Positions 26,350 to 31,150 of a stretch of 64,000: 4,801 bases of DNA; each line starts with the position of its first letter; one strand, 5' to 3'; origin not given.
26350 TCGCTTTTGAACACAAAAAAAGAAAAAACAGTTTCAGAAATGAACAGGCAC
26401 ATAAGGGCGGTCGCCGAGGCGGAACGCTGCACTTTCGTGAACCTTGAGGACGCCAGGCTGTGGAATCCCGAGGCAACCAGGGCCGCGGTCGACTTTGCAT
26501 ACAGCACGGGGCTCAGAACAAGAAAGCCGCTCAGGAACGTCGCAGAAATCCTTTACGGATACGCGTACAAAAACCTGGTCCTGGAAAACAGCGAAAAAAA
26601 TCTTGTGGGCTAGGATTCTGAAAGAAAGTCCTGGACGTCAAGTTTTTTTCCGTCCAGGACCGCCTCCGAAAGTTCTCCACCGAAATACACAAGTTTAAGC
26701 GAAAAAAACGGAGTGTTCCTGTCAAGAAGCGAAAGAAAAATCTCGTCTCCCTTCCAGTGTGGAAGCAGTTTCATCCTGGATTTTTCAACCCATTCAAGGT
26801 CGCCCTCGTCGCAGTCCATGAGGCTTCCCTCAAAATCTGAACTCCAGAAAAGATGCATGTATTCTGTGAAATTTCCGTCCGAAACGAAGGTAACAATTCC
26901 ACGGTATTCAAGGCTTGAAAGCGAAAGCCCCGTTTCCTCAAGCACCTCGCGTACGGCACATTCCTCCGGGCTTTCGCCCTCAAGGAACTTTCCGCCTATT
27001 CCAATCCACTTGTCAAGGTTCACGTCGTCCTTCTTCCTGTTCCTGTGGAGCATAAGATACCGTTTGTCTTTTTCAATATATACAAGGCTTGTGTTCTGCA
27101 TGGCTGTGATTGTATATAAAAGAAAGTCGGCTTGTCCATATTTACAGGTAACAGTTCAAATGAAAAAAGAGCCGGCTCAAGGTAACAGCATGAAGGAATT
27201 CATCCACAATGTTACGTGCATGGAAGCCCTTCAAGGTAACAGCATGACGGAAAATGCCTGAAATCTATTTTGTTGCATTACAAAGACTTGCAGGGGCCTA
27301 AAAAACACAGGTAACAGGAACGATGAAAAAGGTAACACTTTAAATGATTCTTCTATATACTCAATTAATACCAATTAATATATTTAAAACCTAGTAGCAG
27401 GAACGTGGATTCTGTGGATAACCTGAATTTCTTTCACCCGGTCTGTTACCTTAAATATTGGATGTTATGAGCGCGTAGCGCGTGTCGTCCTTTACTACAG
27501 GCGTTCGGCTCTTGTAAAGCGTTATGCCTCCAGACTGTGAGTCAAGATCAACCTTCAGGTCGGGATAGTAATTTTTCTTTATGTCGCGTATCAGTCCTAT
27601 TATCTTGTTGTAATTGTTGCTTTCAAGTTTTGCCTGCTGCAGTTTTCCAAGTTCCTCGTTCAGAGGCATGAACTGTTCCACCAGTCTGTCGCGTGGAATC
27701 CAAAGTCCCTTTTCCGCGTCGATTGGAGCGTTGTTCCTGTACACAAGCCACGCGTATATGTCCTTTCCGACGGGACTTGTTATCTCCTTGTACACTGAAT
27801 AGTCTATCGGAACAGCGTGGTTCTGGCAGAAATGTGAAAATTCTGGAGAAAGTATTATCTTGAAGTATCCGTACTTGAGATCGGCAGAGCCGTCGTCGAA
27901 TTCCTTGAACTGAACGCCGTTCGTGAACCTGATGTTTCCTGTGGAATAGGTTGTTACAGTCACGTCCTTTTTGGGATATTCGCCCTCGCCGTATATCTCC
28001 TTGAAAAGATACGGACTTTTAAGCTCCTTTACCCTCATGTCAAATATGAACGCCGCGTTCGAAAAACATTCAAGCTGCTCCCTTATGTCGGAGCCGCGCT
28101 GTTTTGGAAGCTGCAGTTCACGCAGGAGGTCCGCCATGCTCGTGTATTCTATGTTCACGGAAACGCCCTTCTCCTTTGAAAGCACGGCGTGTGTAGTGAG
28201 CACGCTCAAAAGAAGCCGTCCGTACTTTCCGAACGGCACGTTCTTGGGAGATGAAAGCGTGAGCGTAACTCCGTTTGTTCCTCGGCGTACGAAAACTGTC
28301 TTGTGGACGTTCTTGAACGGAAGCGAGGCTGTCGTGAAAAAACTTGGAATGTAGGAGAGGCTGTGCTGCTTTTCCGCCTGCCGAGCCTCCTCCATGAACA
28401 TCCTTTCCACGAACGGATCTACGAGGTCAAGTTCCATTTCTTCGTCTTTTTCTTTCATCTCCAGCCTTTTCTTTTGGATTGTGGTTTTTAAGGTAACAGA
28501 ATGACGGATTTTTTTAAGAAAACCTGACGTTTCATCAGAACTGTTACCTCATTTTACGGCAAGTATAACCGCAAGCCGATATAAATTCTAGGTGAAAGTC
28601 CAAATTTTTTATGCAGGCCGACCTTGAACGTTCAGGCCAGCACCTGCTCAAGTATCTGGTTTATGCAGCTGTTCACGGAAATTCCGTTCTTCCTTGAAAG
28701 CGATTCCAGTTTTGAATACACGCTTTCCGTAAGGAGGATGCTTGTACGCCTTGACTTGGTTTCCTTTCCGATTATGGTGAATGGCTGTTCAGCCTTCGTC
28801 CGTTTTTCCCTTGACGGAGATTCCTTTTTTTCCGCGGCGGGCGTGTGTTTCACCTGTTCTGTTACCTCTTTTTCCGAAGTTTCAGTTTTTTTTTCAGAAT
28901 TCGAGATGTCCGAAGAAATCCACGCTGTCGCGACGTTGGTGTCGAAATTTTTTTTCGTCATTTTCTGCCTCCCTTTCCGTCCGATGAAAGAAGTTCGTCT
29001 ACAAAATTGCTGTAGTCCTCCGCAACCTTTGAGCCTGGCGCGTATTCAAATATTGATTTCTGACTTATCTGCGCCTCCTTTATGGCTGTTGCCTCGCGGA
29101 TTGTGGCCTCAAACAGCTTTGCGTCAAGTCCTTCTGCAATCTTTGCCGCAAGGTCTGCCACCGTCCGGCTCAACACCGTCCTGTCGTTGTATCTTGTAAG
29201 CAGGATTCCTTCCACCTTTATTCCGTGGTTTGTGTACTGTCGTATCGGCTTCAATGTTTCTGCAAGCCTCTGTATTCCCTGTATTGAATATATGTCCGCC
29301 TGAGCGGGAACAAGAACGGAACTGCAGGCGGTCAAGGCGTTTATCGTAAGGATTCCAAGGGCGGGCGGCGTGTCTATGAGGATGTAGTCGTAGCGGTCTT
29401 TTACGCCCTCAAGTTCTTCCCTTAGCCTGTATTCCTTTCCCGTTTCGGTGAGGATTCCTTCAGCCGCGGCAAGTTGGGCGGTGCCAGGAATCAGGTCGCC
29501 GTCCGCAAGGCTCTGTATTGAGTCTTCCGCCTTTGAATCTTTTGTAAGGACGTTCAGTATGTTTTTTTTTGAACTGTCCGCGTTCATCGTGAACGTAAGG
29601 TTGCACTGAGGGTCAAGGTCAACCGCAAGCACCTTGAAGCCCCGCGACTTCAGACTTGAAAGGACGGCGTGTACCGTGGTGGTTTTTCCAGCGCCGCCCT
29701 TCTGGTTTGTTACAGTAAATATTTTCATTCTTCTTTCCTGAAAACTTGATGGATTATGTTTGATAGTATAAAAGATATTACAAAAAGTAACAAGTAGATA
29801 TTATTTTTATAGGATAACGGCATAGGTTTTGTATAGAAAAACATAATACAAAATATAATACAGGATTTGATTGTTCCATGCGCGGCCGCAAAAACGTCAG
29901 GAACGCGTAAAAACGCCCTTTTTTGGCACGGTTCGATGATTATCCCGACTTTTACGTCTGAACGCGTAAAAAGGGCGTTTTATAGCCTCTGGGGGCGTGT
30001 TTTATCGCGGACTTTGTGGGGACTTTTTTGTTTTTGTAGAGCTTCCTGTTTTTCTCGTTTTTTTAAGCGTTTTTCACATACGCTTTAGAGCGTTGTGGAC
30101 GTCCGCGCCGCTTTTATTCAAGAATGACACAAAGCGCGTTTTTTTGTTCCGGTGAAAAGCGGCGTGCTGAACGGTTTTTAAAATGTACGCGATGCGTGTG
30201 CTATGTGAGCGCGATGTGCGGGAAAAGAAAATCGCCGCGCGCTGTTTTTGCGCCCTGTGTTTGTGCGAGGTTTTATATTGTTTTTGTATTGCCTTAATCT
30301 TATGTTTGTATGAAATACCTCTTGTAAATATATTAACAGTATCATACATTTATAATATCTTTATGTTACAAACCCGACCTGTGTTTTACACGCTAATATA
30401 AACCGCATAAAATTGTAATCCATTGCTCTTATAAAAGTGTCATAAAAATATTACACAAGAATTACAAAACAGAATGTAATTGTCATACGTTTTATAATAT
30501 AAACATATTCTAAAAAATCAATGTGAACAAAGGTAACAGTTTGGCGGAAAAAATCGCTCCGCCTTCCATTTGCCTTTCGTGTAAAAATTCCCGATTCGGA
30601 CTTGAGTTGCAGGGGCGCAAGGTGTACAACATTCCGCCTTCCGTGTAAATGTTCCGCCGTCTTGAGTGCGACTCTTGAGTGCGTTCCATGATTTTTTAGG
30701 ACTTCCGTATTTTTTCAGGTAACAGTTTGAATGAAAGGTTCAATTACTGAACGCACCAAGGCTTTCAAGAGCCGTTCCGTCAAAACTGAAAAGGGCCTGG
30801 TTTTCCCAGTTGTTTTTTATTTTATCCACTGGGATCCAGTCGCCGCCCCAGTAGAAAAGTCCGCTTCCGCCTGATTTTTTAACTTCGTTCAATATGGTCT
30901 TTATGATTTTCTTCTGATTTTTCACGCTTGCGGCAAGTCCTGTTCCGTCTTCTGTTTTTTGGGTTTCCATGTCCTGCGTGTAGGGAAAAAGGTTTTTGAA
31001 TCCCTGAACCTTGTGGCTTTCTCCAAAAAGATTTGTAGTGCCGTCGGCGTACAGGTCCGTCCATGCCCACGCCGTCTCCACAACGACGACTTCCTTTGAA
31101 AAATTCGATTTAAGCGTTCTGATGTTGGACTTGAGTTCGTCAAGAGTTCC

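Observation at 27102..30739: Complete iteron-type plasmid replicon module embedded among housekeeping and catabolic genes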

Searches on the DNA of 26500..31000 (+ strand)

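Call 44: search_rna_families(source=window, start=26500, end=31000, threshold=evalue, max_evalue=1)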
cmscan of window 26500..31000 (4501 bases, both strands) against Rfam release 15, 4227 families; matches with E-value up to 1: 0.
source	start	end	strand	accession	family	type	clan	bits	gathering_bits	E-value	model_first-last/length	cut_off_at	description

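Call 71: search_dna_similar(query=window:29729-30739:+, collection=plasmids, mode=distant, max_rows=10)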
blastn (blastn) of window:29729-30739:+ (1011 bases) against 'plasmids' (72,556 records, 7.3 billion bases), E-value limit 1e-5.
No match.

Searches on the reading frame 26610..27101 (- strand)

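Call 4: search_protein_families(library=pfam, proteins=[window:26610-27101:-], max_evalue=0.01)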
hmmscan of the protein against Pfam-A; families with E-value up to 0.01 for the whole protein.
window:26610-27101:- (163 aa): 1 family
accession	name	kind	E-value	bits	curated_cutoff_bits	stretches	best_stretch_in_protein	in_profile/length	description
PF00293.34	NUDIX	-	1.2e-16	61.4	21.1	1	7-123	9-131/134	NUDIX domain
